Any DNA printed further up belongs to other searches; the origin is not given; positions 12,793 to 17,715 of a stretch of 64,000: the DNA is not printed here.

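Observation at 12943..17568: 1541-aa single-polypeptide fusion of an unknown module, a DyP heme peroxidase, a P450-like module and an SGNH lipase/esterase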

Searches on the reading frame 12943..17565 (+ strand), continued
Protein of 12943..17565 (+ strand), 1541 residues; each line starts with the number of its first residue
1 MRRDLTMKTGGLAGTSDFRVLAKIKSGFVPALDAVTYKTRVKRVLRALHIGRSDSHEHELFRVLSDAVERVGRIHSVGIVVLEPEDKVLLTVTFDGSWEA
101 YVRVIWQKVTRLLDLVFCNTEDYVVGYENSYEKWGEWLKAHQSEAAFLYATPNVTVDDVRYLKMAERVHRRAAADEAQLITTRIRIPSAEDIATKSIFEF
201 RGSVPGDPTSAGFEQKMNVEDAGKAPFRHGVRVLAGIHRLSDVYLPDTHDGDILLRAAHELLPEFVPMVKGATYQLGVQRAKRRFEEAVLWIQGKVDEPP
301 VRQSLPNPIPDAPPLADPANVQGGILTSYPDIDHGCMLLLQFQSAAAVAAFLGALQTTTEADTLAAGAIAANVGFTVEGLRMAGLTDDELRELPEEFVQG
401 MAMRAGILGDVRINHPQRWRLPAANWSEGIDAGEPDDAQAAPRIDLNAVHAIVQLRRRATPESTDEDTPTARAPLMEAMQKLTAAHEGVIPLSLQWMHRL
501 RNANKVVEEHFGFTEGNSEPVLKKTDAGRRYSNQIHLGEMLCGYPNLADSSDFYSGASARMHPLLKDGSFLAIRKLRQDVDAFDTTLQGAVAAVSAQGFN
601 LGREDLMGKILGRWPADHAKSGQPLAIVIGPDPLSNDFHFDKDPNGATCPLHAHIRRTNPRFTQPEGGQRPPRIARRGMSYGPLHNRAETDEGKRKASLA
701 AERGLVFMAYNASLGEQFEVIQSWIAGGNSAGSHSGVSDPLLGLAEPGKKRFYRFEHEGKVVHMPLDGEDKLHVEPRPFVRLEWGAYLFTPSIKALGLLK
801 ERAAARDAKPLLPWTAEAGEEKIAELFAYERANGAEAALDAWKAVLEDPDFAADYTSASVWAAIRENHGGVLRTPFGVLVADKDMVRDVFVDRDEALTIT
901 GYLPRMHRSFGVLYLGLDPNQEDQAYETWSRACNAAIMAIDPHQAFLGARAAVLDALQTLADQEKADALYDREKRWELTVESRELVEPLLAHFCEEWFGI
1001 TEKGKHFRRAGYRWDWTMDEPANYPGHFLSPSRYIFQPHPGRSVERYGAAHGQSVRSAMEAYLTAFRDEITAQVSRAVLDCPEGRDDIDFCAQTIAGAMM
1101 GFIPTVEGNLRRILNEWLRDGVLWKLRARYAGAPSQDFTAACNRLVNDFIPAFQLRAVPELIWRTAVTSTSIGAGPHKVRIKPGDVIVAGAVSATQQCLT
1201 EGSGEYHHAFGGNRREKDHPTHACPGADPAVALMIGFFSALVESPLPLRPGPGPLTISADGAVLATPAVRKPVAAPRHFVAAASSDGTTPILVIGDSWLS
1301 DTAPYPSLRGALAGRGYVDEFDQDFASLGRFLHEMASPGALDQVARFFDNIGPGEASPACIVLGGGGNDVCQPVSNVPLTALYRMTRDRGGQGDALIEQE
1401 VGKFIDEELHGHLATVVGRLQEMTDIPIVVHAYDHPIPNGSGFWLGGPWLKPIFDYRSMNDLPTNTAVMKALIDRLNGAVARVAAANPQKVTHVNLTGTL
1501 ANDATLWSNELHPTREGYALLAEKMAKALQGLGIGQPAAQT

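Call 7: find_homologous_proteins(query=window:12943-17565:+)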
Query window:12943-17565:+ (1541 aa): 349 proteins with E <= 0.001 among 8000 candidates; the best 120 are listed.
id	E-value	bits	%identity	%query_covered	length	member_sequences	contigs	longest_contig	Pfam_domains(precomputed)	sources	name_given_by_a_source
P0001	0.0e+0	3574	100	100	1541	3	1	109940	PF20628.4,PF13472.13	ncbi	ncbi:MAG: GDSL-type esterase/lipase family protein [Rhodoblastus sp.]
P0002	0.0e+0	3220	89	100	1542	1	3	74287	PF20628.4,PF13472.13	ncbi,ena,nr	ncbi:MAG TPA: GDSL-type esterase/lipase family protein [Rhodoblastus sp.]|nr:GDSL-type esterase/lipa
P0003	0.0e+0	3083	86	100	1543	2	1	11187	PF20628.4,PF13472.13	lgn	-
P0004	0.0e+0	2828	79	100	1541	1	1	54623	PF20628.4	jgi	-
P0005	0.0e+0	2720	76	100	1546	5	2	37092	PF20628.4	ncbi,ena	-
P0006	0.0e+0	2720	76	100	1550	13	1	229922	PF20628.4,PF13472.13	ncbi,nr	ncbi:MAG: Dyp-type peroxidase [Methylobacteriaceae bacterium]|nr:Dyp-type peroxidase [Methylobacteri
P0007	0.0e+0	2697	76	100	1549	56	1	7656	PF20628.4,PF13472.13,PF00657.29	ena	-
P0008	0.0e+0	2651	75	100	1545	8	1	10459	PF20628.4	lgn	-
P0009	0.0e+0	2467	70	100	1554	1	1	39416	PF13472.13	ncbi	ncbi:MAG: hypothetical protein ACK5JM_11700 [Rhodoblastus sp.]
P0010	0.0e+0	2453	70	100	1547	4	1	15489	PF13472.13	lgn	-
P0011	0.0e+0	2050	61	99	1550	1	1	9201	PF20628.4,PF13472.13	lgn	-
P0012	0.0e+0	1961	58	100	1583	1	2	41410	-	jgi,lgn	jgi:deferrochelatase/peroxidase EfeB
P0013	0.0e+0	1951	58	100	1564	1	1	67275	PF20628.4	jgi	-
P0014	0.0e+0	1936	57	99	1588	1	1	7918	PF20628.4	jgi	jgi:Dyp-type peroxidase family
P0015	0.0e+0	1930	57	100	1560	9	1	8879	PF20628.4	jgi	jgi:Dyp-type peroxidase family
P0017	0.0e+0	1909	57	100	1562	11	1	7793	PF20628.4,PF13472.13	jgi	jgi:Dyp-type peroxidase family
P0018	0.0e+0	1908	58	100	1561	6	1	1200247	PF20628.4,PF13472.13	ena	-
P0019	0.0e+0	1905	58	100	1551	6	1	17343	PF20628.4,PF13472.13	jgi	jgi:Dyp-type peroxidase family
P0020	0.0e+0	1898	57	100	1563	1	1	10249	PF20628.4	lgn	-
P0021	0.0e+0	1895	57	100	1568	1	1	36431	PF20628.4,PF13472.13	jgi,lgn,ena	-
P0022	0.0e+0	1891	57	100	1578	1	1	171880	PF20628.4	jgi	jgi:Dyp-type peroxidase family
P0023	0.0e+0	1888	56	100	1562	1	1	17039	PF20628.4,PF13472.13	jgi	jgi:Dyp-type peroxidase family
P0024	0.0e+0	1887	56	100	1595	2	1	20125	PF20628.4,PF13472.13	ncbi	ncbi:MAG: hypothetical protein V7632_3244 [Bradyrhizobium sp.]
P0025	0.0e+0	1881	56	99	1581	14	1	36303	PF20628.4,PF13472.13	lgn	-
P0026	0.0e+0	1881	56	99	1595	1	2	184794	PF20628.4,PF13472.13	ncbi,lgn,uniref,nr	ncbi:Dyp-type peroxidase [Bradyrhizobium cajani]|uniref:Dyp-type peroxidase C-terminal domain-contai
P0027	0.0e+0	1874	56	99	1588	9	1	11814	PF20628.4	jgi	jgi:Dyp-type peroxidase family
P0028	0.0e+0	1872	56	100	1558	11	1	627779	PF20628.4,PF13472.13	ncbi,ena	-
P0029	0.0e+0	1872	56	99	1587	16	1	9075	PF20628.4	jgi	jgi:Dyp-type peroxidase family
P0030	0.0e+0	1868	57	100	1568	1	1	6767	PF20628.4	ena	-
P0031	0.0e+0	1867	57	100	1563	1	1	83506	PF20628.4,PF13472.13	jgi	jgi:Dyp-type peroxidase family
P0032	0.0e+0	1866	56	100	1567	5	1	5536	PF20628.4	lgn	-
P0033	0.0e+0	1862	56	100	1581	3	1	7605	PF20628.4,PF13472.13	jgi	-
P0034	0.0e+0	1862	56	100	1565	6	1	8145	PF20628.4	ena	-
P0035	0.0e+0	1860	56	100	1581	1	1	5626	PF20628.4,PF13472.13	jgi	jgi:Dyp-type peroxidase family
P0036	0.0e+0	1859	56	99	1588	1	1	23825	PF20628.4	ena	-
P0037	0.0e+0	1859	56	100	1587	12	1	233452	PF20628.4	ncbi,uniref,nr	ncbi:hypothetical protein [Bradyrhizobium guangzhouense]|uniref:hypothetical protein n=1 Tax=Bradyrh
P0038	0.0e+0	1854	55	100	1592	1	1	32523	PF13472.13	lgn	-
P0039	0.0e+0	1849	55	99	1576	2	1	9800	PF20628.4,PF13472.13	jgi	jgi:Dyp-type peroxidase family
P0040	0.0e+0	1848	56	100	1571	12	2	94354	PF20628.4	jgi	jgi:Dyp-type peroxidase family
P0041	0.0e+0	1835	55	100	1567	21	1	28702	PF20628.4,PF13472.13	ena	-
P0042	0.0e+0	1834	55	100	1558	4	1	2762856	PF20628.4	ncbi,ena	-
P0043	0.0e+0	1830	55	99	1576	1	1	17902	PF20628.4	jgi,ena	jgi:deferrochelatase/peroxidase EfeB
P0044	0.0e+0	1819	55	100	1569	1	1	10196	PF20628.4,PF13472.13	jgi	jgi:Dyp-type peroxidase family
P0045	0.0e+0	1816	63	82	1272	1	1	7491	PF20628.4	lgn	-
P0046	0.0e+0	1812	55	99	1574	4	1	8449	PF20628.4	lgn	-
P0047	0.0e+0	1810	54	100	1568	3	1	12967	PF20628.4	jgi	jgi:Dyp-type peroxidase family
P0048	0.0e+0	1808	55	100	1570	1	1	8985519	PF20628.4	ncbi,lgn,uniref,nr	ncbi:Dyp-type peroxidase [Bradyrhizobium sp. CCGB12]|uniref:Dyp-type peroxidase domain-containing pr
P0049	0.0e+0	1807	55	100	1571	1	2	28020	PF20628.4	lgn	-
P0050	0.0e+0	1806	55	100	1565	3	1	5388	PF20628.4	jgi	jgi:Dyp-type peroxidase family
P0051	0.0e+0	1790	54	100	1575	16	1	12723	PF20628.4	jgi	jgi:Dyp-type peroxidase family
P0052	0.0e+0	1785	54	99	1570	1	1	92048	PF20628.4,PF13472.13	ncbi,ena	-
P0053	0.0e+0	1782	53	100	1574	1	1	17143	PF20628.4,PF13472.13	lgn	-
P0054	0.0e+0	1773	62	84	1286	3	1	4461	PF20628.4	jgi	jgi:Dyp-type peroxidase family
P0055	0.0e+0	1768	54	100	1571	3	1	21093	PF20628.4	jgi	jgi:Dyp-type peroxidase family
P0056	0.0e+0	1762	54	96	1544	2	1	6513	PF20628.4,PF13472.13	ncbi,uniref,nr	ncbi:hypothetical protein [uncultured Bradyrhizobium sp.]|uniref:hypothetical protein n=1 Tax=uncult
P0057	0.0e+0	1743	52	100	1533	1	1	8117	PF20628.4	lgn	-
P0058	0.0e+0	1740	61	82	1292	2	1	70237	PF20628.4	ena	-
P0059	0.0e+0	1733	61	82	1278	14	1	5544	PF20628.4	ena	-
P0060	0.0e+0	1729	61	82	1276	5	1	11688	PF20628.4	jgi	jgi:Dyp-type peroxidase family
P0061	0.0e+0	1713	61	82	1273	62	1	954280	PF20628.4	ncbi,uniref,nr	ncbi:Dyp-type peroxidase domain-containing protein [Bradyrhizobium sp. BRP19]|uniref:Dyp-type peroxi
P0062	0.0e+0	1711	60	82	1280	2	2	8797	PF20628.4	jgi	jgi:Dyp-type peroxidase family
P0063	0.0e+0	1707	61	83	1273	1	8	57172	PF20628.4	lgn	-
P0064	0.0e+0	1707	61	82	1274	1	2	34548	PF20628.4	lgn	-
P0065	0.0e+0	1705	61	82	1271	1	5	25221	PF20628.4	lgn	-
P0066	0.0e+0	1704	61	82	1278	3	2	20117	PF20628.4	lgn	-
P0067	0.0e+0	1703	60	82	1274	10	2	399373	PF20628.4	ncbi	ncbi:hypothetical protein AAE026_15555 [Bradyrhizobium sp. DN5]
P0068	0.0e+0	1701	53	99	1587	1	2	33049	PF20628.4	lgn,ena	-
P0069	0.0e+0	1688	60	82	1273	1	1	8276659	PF20628.4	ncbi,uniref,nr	ncbi:Dyp-type peroxidase [Bradyrhizobium xenonodulans]|uniref:Dyp-type peroxidase n=1 Tax=Bradyrhizo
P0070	0.0e+0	1688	60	82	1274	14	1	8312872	PF20628.4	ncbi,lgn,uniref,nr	ncbi:hypothetical protein [Bradyrhizobium sp. 191]|uniref:hypothetical protein n=1 Tax=Bradyrhizobiu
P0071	0.0e+0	1678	60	82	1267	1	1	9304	PF20628.4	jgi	jgi:Dyp-type peroxidase family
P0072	0.0e+0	1676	60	82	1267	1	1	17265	PF20628.4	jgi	jgi:Dyp-type peroxidase family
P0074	0.0e+0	1670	59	82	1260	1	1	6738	PF20628.4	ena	-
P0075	0.0e+0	1667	60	81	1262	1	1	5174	PF20628.4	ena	-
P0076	0.0e+0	1666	59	82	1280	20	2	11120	PF20628.4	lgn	-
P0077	0.0e+0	1665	60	82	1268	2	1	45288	PF20628.4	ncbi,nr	ncbi:hypothetical protein XI05_02010 [Bradyrhizobium sp. CCBAU 11357]|nr:hypothetical protein [Brady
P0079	0.0e+0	1661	60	81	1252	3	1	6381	PF20628.4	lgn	-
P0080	0.0e+0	1654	60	81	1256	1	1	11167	PF20628.4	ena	-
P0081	0.0e+0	1638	49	100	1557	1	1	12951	PF13472.13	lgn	-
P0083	0.0e+0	1632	50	100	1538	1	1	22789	PF13472.13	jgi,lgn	jgi:Dyp-type peroxidase family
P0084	0.0e+0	1627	50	100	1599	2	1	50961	PF20628.4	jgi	jgi:Dyp-type peroxidase family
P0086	0.0e+0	1556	49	100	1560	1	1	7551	PF13472.13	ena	-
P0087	0.0e+0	1554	49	100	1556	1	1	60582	PF13472.13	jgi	jgi:deferrochelatase/peroxidase EfeB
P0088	0.0e+0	1543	47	100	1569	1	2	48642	PF20628.4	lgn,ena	-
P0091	0.0e+0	1518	48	100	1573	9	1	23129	PF13472.13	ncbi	-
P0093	0.0e+0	1496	53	85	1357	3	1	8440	PF20628.4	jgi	-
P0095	0.0e+0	1492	46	100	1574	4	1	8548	PF20628.4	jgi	-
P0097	0.0e+0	1484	47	100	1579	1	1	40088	PF20628.4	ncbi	-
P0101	0.0e+0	1468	47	100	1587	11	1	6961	PF13472.13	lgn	-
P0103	0.0e+0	1461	48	99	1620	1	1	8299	PF20628.4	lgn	-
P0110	0.0e+0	1426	47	99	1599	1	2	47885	PF20628.4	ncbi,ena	-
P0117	0.0e+0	1379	45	100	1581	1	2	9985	PF20628.4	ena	-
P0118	0.0e+0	1370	47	100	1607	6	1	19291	PF13472.13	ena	-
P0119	0.0e+0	1366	46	100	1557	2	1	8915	PF13472.13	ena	-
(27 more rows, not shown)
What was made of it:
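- Rhodoblastus sp.'; call 7).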

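Call 22: find_encoding_contigs(protein=P0026, flank=8000, max_places=2)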
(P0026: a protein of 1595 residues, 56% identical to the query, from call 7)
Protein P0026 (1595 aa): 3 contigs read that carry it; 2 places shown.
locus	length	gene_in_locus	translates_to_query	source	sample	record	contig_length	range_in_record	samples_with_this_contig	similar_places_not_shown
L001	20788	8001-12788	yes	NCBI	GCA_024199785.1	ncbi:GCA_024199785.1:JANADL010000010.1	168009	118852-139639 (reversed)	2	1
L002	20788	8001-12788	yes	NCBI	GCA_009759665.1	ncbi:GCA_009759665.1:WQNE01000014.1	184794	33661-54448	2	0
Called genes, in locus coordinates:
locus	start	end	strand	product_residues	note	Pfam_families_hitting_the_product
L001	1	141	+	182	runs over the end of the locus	PF04290:DctQ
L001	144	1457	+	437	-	PF06808:DctM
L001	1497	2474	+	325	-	PF03480:DctP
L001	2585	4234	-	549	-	PF00501:AMP-binding, PF13193:AMP-binding_C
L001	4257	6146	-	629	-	PF04290:DctQ, PF06808:DctM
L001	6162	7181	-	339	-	PF03480:DctP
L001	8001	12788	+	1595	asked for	PF20628:Dyp_perox_C (faint), PF13472:Lipase_GDSL_2 (weak)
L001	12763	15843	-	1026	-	PF00211:Guanylate_cyc, PF13191:AAA_16, PF07719:TPR_2 (faint), PF13424:TPR_12, PF17874:TPR_MalT (weak)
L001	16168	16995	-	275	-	-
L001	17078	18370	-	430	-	PF03929:PepSY_TM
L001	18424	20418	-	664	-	PF07715:Plug, PF00593:TonB_dep_Rec_b-barrel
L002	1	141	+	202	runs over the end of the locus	PF04290:DctQ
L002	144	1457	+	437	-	PF06808:DctM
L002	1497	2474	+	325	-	PF03480:DctP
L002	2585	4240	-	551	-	PF00501:AMP-binding, PF13193:AMP-binding_C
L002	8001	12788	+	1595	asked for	PF20628:Dyp_perox_C (faint), PF13472:Lipase_GDSL_2 (weak)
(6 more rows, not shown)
